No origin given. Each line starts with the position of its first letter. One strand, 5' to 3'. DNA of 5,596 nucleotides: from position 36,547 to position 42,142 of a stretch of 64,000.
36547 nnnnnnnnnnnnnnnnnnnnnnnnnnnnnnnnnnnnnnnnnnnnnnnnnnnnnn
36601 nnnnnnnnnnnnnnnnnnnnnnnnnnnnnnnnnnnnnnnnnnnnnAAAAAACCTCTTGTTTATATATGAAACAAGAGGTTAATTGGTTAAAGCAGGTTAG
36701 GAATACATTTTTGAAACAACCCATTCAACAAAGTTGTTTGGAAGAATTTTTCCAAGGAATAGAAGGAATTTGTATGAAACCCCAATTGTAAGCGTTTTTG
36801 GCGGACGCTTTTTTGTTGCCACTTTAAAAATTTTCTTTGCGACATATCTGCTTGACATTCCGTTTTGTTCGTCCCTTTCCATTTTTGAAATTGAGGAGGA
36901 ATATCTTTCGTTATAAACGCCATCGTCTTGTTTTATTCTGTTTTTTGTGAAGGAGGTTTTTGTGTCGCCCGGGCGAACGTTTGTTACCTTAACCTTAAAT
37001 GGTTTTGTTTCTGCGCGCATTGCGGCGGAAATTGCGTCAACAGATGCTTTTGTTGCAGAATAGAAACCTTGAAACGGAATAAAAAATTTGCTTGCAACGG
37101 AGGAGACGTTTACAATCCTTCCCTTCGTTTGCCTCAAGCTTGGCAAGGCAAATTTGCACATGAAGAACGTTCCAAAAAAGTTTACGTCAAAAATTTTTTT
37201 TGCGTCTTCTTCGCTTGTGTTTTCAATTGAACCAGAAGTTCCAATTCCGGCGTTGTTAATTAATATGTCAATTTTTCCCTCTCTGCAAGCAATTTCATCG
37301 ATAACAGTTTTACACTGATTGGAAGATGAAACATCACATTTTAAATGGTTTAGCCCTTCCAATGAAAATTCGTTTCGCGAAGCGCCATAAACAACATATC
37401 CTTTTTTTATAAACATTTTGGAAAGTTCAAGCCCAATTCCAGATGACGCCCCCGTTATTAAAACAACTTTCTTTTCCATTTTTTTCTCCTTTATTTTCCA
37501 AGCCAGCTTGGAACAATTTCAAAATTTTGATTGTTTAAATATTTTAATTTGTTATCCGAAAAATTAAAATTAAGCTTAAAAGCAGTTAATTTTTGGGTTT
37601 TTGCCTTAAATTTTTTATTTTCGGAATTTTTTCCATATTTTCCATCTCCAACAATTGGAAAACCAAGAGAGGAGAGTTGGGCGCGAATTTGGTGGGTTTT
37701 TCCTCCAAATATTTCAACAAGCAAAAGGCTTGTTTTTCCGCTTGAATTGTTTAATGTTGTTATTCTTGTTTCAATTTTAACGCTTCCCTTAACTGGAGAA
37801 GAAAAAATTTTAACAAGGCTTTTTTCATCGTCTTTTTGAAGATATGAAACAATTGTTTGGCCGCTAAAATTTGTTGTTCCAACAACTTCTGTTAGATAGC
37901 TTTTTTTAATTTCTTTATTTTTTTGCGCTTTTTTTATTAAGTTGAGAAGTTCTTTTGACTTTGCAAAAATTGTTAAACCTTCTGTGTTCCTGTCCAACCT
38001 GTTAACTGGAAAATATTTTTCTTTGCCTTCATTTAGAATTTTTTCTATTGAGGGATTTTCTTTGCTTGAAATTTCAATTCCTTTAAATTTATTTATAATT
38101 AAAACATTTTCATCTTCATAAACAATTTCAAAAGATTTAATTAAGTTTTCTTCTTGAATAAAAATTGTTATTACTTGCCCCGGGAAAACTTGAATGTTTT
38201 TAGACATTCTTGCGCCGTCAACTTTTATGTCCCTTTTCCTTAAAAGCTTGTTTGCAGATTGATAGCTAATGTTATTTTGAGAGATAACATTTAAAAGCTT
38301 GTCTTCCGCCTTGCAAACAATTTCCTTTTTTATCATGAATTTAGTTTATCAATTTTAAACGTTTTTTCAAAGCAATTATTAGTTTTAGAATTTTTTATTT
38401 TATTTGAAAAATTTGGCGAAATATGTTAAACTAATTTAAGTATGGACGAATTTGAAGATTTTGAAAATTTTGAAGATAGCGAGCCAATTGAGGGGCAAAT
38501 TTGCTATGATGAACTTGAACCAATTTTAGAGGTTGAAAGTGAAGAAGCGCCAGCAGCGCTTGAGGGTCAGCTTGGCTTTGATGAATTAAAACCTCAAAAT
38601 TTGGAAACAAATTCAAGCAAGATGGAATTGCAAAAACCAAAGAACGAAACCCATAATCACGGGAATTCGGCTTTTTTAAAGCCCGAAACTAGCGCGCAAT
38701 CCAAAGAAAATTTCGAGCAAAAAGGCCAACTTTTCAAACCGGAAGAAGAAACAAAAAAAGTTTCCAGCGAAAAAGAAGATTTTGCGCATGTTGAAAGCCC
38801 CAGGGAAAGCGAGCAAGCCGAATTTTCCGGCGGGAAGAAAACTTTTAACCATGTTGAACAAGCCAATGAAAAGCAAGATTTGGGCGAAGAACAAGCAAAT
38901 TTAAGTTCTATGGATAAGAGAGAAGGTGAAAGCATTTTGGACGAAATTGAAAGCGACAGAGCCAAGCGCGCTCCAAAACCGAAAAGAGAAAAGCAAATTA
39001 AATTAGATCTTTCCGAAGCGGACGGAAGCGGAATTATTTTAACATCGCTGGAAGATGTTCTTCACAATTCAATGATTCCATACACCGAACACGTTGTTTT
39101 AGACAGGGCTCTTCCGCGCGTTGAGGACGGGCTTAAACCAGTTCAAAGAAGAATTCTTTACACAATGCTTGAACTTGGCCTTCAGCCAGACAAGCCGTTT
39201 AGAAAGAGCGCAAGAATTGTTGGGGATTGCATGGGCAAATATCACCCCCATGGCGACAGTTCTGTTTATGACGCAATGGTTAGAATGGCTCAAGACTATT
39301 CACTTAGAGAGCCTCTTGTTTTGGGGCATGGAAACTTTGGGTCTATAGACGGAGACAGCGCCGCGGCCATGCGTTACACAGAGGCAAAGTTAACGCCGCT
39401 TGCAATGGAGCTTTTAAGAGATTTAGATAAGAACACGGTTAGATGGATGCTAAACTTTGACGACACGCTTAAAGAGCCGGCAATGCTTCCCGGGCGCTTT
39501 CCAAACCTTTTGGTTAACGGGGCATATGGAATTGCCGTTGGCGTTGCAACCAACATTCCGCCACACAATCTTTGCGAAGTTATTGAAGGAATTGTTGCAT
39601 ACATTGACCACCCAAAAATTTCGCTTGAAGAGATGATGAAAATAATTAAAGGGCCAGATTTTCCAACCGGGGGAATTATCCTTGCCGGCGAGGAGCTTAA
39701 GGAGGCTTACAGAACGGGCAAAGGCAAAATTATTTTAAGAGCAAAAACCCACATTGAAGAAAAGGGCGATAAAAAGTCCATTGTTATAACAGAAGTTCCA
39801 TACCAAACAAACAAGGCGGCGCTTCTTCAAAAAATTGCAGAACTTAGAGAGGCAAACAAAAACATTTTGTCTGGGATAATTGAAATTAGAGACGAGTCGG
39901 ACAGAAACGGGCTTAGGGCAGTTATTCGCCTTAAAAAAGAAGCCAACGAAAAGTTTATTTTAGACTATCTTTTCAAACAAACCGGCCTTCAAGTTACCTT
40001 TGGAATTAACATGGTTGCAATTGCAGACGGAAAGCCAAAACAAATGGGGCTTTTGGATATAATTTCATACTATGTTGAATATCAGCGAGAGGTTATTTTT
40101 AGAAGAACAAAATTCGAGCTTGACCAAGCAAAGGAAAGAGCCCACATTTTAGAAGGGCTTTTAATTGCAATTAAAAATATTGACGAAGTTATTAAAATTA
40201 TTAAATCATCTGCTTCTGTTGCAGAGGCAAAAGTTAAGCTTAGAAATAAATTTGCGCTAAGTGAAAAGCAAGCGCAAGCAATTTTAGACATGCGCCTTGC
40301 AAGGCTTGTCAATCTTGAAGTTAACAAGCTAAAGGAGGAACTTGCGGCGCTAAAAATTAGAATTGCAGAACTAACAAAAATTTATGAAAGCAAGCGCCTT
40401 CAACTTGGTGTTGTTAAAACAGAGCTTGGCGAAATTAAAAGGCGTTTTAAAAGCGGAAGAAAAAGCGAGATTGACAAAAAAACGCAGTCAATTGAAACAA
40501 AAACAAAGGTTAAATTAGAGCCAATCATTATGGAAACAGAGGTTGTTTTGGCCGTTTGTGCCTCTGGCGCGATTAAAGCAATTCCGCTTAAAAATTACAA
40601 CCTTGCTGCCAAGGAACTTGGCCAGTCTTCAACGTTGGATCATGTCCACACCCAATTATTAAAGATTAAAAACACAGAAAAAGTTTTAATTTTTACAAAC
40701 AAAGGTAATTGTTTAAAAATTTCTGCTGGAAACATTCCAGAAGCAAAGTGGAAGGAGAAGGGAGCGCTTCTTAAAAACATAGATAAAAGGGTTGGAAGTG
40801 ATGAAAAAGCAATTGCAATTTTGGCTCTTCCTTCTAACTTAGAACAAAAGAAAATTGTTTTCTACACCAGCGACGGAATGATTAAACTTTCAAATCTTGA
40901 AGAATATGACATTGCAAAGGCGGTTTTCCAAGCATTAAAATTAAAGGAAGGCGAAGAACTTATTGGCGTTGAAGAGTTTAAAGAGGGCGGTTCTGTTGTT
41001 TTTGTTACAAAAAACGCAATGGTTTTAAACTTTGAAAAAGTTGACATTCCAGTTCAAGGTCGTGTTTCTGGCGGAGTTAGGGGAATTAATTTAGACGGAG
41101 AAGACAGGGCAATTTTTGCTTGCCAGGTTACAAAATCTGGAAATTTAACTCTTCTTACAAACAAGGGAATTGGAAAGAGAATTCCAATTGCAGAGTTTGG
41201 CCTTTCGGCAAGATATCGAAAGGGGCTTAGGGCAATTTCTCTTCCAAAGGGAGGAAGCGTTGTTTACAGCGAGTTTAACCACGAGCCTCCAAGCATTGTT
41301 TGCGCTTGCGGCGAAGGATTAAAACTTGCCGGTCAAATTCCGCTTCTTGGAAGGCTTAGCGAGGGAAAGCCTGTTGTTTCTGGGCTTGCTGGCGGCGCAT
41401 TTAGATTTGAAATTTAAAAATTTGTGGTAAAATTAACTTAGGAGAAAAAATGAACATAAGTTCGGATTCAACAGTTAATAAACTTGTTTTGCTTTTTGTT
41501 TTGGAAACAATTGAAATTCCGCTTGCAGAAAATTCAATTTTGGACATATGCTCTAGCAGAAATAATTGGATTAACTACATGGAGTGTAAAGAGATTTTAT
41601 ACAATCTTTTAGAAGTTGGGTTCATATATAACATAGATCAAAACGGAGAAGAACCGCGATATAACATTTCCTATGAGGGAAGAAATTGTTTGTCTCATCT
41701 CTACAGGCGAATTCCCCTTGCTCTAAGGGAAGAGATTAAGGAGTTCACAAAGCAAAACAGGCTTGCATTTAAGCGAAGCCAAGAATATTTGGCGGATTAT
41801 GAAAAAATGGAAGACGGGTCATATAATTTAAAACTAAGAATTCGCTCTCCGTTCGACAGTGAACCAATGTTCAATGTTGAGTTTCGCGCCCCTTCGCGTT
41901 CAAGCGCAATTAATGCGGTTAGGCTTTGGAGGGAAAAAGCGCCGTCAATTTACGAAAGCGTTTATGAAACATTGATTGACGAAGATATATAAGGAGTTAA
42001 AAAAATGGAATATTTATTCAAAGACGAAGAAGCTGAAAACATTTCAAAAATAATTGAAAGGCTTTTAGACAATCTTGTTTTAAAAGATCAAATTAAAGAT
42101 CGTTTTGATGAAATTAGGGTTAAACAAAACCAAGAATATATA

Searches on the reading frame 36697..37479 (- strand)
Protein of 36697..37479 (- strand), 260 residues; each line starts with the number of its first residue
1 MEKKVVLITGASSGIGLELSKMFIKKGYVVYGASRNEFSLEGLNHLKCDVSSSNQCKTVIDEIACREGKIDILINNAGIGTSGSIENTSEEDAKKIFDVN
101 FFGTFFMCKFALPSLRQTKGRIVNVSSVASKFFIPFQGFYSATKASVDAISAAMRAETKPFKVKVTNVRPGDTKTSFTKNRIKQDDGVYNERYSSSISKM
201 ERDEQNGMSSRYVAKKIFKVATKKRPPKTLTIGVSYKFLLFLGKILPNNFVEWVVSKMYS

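Call 17: search_protein_families(library=pfam, proteins=[window:36697-37479:-])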
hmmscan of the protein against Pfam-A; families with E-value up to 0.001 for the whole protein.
window:36697-37479:- (260 aa): 5 families
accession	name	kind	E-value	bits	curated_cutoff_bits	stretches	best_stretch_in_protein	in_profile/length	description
PF00106.31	adh_short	-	1.9e-47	161.7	26.6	1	4-184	1-193/195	short chain dehydrogenase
PF13561.12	adh_short_C2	-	5.3e-33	115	27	1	10-195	1-197/236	Enoyl-(Acyl carrier protein) reductase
PF08659.16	KR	-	5.6e-12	46.4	22.6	1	6-158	3-167/180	KR domain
PF08643.16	DUF1776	-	1e-08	35.4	25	1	81-251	104-293/294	Fungal family of unknown function (DUF1776)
PF01370.27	Epimerase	-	1.9e-06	27.9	20.9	1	6-170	1-169/240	NAD dependent epimerase/dehydratase family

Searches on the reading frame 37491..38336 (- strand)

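Call 17: search_protein_families(library=pfam, proteins=[window:37491-38336:-])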
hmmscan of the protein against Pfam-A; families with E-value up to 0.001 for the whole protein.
window:37491-38336:- (281 aa): 1 family
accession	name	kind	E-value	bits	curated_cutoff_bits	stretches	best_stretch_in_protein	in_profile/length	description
PF00849.27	PseudoU_synth_2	-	1.1e-24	87.8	26.8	1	77-223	1-152/152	RNA pseudouridylate synthase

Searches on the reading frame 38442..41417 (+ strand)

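Call 17: search_protein_families(library=pfam, proteins=[window:38442-41417:+])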
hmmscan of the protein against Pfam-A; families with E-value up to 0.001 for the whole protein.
window:38442-41417:+ (991 aa): 2 families
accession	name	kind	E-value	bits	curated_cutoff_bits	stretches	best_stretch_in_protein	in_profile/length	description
PF00521.26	DNA_topoisoIV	-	1.4e-161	538.7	31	1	222-662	1-431/432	DNA gyrase/topoisomerase IV, subunit A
PF03989.18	DNA_gyraseA_C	-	1.5e-22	79.2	27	2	852-890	3-41/48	DNA gyrase C-terminal domain, beta-propeller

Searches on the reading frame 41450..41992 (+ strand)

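Call 17: search_protein_families(library=pfam, proteins=[window:41450-41992:+])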
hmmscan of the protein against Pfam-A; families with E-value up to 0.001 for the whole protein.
window:41450-41992:+ (180 aa): 1 family
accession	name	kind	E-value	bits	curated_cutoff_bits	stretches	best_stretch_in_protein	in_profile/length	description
PF14277.12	DUF4364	-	1.4e-28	100.1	26.9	1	10-175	1-162/162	Domain of unknown function (DUF4364)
